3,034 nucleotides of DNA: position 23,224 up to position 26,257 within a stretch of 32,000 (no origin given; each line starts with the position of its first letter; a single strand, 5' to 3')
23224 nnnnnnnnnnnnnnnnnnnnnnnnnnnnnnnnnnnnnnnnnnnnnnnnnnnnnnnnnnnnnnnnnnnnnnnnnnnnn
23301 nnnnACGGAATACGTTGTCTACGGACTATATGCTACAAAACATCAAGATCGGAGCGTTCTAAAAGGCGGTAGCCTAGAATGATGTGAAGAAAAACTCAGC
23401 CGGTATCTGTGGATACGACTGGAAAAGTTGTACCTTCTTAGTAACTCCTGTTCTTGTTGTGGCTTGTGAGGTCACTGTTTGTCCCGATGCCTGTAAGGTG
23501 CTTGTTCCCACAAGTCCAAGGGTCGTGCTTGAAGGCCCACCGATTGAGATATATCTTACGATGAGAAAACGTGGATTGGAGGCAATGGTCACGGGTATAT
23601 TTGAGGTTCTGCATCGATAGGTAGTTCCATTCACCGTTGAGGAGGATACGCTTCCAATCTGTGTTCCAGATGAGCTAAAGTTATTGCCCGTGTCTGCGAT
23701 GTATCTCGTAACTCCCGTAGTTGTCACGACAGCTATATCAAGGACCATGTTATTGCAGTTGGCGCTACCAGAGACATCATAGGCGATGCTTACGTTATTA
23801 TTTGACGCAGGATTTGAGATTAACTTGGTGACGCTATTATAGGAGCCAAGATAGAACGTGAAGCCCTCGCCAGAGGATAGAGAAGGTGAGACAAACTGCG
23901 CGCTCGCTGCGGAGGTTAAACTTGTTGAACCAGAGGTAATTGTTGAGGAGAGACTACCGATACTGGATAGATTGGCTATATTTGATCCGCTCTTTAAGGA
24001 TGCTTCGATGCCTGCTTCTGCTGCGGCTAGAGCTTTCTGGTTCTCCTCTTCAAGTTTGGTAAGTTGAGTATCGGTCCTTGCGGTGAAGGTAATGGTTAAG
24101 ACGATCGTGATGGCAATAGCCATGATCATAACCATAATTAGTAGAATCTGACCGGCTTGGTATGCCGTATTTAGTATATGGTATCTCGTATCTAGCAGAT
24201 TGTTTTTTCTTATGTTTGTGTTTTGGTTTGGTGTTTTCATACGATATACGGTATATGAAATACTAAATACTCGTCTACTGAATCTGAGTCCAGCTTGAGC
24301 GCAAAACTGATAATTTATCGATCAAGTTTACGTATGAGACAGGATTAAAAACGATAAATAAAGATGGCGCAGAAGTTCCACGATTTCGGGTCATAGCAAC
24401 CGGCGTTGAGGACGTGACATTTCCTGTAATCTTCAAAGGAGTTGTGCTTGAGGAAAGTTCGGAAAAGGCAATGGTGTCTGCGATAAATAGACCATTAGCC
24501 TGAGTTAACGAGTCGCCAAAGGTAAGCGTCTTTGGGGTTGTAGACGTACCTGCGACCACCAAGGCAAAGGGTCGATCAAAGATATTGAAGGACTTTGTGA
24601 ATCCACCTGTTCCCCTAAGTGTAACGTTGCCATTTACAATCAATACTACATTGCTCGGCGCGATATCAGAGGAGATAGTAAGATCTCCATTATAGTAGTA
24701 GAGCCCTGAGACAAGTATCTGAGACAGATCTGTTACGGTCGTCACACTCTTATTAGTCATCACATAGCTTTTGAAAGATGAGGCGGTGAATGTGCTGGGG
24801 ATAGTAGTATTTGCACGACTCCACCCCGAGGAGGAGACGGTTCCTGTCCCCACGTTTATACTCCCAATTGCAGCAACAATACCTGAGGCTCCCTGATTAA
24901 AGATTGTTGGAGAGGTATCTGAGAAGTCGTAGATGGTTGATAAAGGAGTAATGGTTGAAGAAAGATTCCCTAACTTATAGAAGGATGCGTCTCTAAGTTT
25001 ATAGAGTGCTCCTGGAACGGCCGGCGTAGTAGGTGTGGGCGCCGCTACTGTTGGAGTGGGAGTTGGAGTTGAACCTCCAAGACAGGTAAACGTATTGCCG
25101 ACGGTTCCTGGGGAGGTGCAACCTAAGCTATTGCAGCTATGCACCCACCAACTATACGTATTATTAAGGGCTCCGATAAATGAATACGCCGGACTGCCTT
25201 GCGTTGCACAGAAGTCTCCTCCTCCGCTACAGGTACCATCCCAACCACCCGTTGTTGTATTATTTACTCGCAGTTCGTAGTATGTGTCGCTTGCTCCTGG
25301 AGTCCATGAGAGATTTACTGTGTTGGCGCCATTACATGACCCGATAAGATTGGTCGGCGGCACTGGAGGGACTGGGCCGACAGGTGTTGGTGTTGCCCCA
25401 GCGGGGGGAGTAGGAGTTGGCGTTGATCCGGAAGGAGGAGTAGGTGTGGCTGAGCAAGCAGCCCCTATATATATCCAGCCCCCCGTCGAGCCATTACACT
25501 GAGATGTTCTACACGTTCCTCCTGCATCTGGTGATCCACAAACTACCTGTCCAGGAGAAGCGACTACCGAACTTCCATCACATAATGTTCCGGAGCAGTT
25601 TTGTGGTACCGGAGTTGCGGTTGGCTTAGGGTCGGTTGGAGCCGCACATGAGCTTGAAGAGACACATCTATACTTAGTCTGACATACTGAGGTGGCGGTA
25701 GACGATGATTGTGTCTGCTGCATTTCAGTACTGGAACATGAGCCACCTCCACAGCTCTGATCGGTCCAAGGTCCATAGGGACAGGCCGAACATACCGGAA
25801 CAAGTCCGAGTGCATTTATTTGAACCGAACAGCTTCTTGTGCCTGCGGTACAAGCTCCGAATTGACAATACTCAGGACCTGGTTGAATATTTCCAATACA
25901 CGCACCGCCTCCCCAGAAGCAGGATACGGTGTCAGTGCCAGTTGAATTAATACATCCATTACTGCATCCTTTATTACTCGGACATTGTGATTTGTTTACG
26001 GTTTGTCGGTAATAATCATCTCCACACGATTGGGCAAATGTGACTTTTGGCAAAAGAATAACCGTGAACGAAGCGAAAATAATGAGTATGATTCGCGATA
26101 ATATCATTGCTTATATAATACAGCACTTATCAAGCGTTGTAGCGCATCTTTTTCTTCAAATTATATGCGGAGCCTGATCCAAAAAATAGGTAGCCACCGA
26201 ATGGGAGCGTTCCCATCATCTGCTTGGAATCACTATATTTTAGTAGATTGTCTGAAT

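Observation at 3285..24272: Large intergenic spacers are filled by palindromes built from different 7-8 nt periodic words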

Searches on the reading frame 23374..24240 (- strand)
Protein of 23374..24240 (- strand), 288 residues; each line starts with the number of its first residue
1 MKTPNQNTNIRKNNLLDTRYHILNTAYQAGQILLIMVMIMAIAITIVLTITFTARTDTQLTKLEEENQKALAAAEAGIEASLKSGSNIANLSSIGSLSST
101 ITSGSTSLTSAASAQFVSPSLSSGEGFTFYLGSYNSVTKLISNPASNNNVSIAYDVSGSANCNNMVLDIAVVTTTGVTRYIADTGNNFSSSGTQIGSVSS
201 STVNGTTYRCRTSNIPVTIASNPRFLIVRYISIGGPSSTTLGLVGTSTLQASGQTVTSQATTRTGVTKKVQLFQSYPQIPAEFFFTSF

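Call 33: search_protein_families(library=pfam, proteins=[window:23374-24240:-], max_evalue=0.001)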
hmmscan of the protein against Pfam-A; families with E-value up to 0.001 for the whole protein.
window:23374-24240:- (288 aa): 0 families

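Call 74: search_protein_families(library=pfam, proteins=[window:23374-24240:-], max_evalue=0.01)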
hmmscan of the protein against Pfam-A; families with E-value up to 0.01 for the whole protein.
window:23374-24240:- (288 aa): 1 family
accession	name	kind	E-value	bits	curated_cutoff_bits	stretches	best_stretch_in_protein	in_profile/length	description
PF11368.13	DUF3169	-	0.0045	17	31.6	1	30-103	49-122/250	Protein of unknown function (DUF3169)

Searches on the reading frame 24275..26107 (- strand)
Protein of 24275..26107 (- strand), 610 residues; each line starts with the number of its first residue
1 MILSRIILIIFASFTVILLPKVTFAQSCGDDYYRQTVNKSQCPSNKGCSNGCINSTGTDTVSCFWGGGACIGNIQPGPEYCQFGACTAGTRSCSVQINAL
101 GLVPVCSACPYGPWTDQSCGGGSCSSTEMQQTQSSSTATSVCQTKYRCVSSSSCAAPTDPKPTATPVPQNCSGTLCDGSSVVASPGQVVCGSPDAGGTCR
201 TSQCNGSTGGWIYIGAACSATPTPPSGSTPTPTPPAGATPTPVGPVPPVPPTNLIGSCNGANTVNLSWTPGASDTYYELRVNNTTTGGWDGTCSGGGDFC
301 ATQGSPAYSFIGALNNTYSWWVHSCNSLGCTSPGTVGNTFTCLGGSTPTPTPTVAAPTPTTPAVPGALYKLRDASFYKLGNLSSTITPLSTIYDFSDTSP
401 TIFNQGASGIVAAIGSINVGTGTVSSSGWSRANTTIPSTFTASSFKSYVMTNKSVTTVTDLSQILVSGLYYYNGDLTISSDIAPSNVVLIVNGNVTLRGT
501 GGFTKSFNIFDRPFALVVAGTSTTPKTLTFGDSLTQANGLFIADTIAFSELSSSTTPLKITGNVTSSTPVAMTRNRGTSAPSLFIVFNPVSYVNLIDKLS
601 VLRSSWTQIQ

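Call 33: search_protein_families(library=pfam, proteins=[window:24275-26107:-], max_evalue=0.001)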
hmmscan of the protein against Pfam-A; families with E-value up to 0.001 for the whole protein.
window:24275-26107:- (610 aa): 0 families

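Call 74: search_protein_families(library=pfam, proteins=[window:24275-26107:-], max_evalue=0.01)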
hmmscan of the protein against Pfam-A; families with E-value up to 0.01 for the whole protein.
window:24275-26107:- (610 aa): 1 family
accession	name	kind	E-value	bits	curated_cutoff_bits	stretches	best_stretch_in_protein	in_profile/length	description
PF23981.1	DUF7305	-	0.0066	16.8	27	0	456-499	37-84/185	Domain of unknown function (DUF7305)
